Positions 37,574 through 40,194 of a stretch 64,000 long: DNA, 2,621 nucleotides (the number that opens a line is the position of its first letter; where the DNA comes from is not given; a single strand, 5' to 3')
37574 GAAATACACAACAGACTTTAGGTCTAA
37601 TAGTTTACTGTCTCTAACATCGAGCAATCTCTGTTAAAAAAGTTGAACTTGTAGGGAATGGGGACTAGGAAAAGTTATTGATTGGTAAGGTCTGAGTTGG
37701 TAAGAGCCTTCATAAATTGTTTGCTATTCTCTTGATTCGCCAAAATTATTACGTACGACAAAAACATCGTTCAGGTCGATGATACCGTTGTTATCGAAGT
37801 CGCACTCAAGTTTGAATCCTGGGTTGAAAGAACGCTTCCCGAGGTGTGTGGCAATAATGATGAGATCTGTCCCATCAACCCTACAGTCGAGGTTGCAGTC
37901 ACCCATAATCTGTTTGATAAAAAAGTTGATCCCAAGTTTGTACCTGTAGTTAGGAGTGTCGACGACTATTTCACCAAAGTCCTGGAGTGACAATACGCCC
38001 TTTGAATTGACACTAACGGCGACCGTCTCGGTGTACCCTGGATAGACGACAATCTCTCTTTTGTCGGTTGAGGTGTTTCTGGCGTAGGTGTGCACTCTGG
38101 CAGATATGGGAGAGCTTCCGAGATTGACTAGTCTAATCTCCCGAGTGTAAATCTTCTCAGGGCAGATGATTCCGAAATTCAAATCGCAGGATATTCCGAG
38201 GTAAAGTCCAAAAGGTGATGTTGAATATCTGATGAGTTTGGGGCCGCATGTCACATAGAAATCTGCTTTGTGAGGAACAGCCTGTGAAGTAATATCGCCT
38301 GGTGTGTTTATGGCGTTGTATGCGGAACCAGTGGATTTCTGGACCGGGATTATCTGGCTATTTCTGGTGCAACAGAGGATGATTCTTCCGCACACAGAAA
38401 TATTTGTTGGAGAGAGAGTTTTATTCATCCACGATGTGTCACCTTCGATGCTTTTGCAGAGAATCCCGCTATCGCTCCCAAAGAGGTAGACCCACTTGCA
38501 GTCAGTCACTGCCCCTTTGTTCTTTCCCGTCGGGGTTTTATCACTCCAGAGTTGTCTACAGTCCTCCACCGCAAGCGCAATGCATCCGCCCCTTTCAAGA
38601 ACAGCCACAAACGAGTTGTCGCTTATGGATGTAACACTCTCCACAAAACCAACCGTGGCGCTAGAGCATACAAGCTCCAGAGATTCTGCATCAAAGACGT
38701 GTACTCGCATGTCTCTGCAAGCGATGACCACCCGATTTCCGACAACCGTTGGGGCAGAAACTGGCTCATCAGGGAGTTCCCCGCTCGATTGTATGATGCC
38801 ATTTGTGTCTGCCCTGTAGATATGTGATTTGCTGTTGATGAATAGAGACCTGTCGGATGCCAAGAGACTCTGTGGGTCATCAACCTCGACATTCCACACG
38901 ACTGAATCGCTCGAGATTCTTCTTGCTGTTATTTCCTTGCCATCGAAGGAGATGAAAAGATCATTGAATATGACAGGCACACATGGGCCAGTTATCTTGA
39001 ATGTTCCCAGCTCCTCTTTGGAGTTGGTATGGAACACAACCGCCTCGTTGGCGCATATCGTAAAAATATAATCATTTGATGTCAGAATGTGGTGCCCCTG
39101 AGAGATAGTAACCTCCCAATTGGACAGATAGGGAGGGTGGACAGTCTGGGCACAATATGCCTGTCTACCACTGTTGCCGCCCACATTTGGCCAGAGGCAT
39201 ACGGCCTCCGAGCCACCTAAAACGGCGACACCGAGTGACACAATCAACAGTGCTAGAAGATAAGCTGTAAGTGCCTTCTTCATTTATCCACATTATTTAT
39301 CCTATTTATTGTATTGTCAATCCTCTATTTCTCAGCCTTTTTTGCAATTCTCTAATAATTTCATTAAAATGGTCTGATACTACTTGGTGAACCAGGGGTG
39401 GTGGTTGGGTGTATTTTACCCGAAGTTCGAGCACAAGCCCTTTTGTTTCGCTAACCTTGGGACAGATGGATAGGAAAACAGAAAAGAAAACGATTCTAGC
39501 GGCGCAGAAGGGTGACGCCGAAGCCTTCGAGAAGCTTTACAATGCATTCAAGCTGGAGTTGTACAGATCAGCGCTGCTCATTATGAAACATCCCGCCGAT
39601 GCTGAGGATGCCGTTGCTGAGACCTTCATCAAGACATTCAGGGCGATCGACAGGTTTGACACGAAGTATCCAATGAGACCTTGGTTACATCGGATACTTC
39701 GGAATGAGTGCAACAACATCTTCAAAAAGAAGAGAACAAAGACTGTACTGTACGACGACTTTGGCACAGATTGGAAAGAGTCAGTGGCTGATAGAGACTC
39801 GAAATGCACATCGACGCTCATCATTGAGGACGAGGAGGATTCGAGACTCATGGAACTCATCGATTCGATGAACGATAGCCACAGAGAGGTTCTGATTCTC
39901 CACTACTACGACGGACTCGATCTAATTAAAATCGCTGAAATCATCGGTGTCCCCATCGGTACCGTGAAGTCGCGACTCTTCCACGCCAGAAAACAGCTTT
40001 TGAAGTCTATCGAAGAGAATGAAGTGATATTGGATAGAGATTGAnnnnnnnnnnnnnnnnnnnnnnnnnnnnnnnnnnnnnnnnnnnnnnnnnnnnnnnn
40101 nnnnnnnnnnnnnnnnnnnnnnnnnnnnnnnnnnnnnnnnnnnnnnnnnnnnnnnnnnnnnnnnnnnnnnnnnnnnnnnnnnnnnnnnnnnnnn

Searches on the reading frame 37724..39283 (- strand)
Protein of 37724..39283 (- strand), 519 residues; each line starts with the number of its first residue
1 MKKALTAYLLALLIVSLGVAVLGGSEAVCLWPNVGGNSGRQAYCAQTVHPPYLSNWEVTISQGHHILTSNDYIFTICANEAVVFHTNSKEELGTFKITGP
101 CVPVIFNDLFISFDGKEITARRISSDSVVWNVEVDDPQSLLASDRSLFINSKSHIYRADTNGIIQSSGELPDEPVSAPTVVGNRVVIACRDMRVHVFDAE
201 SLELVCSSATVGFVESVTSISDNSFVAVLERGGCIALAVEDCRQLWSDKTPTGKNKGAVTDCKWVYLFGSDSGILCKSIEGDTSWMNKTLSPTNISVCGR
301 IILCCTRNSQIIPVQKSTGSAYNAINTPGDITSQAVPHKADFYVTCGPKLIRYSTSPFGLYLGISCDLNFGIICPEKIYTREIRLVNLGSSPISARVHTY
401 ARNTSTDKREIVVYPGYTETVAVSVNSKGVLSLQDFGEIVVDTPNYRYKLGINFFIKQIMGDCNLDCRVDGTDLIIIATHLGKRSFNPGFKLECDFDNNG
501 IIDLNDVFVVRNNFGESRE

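Call 10: search_protein_families(library=pfam, proteins=[window:37724-39283:-])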
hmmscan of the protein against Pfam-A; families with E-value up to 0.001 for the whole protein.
window:37724-39283:- (519 aa): 3 families
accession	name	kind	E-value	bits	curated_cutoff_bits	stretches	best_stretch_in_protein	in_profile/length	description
PF13360.13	PQQ_2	-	5.3e-07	30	27.6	1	176-293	27-150/233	Outer membrane protein assembly factor BamB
PF13570.13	Beta-prop_ACSF4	-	9.9e-07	28.9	133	1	70-198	185-328/329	Beta-alanine-activating enzyme, beta-propeller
PF00404.24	Dockerin_1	-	9.5e-05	23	22.9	1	461-513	2-55/57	Dockerin type I domain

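Call 13: find_encoding_contigs(protein=window:37724-39283:-, flank=10000, max_places=6)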
Protein window:37724-39283:- (519 aa): 22 contigs read that carry it; 4 places shown.
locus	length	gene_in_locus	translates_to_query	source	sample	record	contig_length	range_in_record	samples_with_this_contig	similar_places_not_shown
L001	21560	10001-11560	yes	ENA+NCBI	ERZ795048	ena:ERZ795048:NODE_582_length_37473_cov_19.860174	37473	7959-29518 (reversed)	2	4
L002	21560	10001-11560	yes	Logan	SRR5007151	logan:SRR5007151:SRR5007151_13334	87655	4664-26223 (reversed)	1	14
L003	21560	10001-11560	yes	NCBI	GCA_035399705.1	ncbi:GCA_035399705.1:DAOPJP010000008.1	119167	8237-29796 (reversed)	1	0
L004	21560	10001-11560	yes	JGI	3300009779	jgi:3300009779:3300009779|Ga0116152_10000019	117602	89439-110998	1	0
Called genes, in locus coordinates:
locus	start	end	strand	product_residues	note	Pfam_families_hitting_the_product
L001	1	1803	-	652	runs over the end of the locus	PF00535:Glycos_transf_2 (faint), PF13641:Glyco_tranf_2_3 (weak), PF13632:Glyco_trans_2_3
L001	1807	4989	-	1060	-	PF09136:Glucodextran_B (faint), PF19077:Big_13 (faint), PF17936:Big_6 (faint), PF07833:Cu_amine_oxidN1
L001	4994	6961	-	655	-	PF09136:Glucodextran_B (faint), PF07833:Cu_amine_oxidN1 (faint)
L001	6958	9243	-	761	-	-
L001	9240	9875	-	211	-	PF04542:Sigma70_r2, PF08281:Sigma70_r4_2, PF04545:Sigma70_r4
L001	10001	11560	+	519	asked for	PF13570:Beta-prop_ACSF4 (faint), PF13360:PQQ_2 (faint)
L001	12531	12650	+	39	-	-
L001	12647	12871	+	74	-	-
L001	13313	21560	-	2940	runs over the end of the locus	PF09136:Glucodextran_B (weak), PF07833:Cu_amine_oxidN1 (weak)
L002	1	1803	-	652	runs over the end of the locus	PF00535:Glycos_transf_2 (faint), PF13641:Glyco_tranf_2_3 (weak), PF13632:Glyco_trans_2_3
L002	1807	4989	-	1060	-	PF09136:Glucodextran_B (faint), PF19077:Big_13 (faint), PF17936:Big_6 (faint), PF07833:Cu_amine_oxidN1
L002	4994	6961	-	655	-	PF09136:Glucodextran_B (faint), PF07833:Cu_amine_oxidN1 (faint)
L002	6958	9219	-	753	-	-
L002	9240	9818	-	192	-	PF04542:Sigma70_r2, PF08281:Sigma70_r4_2, PF04545:Sigma70_r4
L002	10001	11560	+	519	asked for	PF13570:Beta-prop_ACSF4 (faint), PF13360:PQQ_2 (faint)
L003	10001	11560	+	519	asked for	PF13570:Beta-prop_ACSF4 (faint), PF13360:PQQ_2 (faint)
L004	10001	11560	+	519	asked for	PF13570:Beta-prop_ACSF4 (faint), PF13360:PQQ_2 (faint)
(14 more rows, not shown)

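Call 27: find_homologous_proteins(query=window:37724-39283:-)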
Query window:37724-39283:- (519 aa): 2 proteins with E <= 0.001 among 7456 candidates.
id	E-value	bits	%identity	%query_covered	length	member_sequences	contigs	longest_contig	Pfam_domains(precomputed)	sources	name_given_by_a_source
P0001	0.0e+0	1192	100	100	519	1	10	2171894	PF13360.14,PF13570.14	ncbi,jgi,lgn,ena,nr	ncbi:MAG TPA: PQQ-binding-like beta-propeller repeat protein [Caldisericia bacterium]|nr:PQQ-binding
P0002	2.4e-296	1001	80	100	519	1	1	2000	PF13570.14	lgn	-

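Call 28: find_encoding_contigs(protein=P0002, flank=10000)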
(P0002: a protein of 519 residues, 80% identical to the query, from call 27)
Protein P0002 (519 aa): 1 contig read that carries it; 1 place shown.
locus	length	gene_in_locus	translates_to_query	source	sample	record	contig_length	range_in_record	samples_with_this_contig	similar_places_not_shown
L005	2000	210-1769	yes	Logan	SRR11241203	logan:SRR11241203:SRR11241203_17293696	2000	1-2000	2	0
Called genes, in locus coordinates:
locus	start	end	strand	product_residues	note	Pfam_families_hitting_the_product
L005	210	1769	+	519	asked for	PF13570:Beta-prop_ACSF4 (faint)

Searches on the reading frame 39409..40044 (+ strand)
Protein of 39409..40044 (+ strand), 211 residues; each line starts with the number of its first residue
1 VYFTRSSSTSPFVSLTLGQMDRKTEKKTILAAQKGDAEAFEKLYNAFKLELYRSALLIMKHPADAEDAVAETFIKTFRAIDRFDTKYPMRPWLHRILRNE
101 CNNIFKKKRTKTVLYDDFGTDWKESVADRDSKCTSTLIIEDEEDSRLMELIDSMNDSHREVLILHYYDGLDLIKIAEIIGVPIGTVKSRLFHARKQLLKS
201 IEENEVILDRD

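Call 10: search_protein_families(library=pfam, proteins=[window:39409-40044:+])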
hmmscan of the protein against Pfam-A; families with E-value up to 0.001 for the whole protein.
window:39409-40044:+ (211 aa): 4 families
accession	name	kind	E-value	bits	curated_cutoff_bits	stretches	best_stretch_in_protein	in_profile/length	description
PF04542.20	Sigma70_r2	-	2.3e-13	50.2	24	1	43-109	1-69/71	Sigma-70 region 2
PF08281.18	Sigma70_r4_2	-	1e-12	47.9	25.7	1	146-197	3-54/54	Sigma-70, region 4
PF04545.22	Sigma70_r4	-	8.8e-10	38.4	24.1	1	151-197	2-48/50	Sigma-70, region 4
PF07638.17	Sigma70_ECF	-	0.00019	21.9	21.1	0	30-199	9-181/185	ECF sigma factor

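Call 52: find_encoding_contigs(protein=window:39466-40044:+, flank=10000, max_places=10)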
Protein window:39466-40044:+ (192 aa): 24 contigs read that carry it; 8 places shown.
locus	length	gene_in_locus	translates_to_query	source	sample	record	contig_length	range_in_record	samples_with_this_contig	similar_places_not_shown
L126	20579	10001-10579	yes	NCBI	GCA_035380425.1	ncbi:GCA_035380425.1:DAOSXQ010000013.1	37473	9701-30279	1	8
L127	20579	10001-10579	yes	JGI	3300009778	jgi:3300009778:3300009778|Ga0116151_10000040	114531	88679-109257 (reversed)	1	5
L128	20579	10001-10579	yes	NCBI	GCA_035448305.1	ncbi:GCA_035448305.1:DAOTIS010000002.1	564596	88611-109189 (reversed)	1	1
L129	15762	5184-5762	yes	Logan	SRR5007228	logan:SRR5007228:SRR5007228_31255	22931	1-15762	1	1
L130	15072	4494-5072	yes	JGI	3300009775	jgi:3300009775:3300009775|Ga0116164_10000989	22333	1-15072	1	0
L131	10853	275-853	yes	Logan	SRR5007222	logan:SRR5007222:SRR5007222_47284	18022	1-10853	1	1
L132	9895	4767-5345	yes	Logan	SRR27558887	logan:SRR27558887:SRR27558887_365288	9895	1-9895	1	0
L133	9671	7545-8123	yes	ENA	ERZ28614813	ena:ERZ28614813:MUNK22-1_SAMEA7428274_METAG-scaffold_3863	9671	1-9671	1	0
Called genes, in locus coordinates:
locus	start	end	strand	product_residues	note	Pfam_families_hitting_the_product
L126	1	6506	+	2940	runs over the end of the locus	PF09136:Glucodextran_B (weak), PF07833:Cu_amine_oxidN1 (weak)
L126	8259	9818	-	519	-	PF13570:Beta-prop_ACSF4 (faint), PF13360:PQQ_2 (faint)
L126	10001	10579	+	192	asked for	PF04542:Sigma70_r2, PF08281:Sigma70_r4_2, PF04545:Sigma70_r4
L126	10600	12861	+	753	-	-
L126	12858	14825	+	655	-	PF09136:Glucodextran_B (faint), PF07833:Cu_amine_oxidN1 (faint)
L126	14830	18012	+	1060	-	PF09136:Glucodextran_B (faint), PF19077:Big_13 (faint), PF17936:Big_6 (faint), PF07833:Cu_amine_oxidN1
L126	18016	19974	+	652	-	PF00535:Glycos_transf_2 (faint), PF13641:Glyco_tranf_2_3 (weak), PF13632:Glyco_trans_2_3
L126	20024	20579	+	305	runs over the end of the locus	PF04471:Mrr_cat, PF22722:NA-iREase1 (weak)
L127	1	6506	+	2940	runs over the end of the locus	PF09136:Glucodextran_B (weak), PF07833:Cu_amine_oxidN1 (weak)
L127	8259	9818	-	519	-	PF13570:Beta-prop_ACSF4 (faint), PF13360:PQQ_2 (faint)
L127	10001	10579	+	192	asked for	PF04542:Sigma70_r2, PF08281:Sigma70_r4_2, PF04545:Sigma70_r4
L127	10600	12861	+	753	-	-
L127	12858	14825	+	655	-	PF09136:Glucodextran_B (faint), PF07833:Cu_amine_oxidN1 (faint)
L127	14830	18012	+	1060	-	PF09136:Glucodextran_B (faint), PF19077:Big_13 (faint), PF17936:Big_6 (faint), PF07833:Cu_amine_oxidN1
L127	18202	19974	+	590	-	PF00535:Glycos_transf_2 (faint), PF13641:Glyco_tranf_2_3 (weak), PF13632:Glyco_trans_2_3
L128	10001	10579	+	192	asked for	PF04542:Sigma70_r2, PF08281:Sigma70_r4_2, PF04545:Sigma70_r4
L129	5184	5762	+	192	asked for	PF04542:Sigma70_r2, PF08281:Sigma70_r4_2, PF04545:Sigma70_r4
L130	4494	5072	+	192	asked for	PF04542:Sigma70_r2, PF08281:Sigma70_r4_2, PF04545:Sigma70_r4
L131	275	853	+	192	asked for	PF04542:Sigma70_r2, PF08281:Sigma70_r4_2, PF04545:Sigma70_r4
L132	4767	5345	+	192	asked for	PF04542:Sigma70_r2, PF08281:Sigma70_r4_2, PF04545:Sigma70_r4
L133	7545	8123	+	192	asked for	PF04542:Sigma70_r2, PF08281:Sigma70_r4_2, PF04545:Sigma70_r4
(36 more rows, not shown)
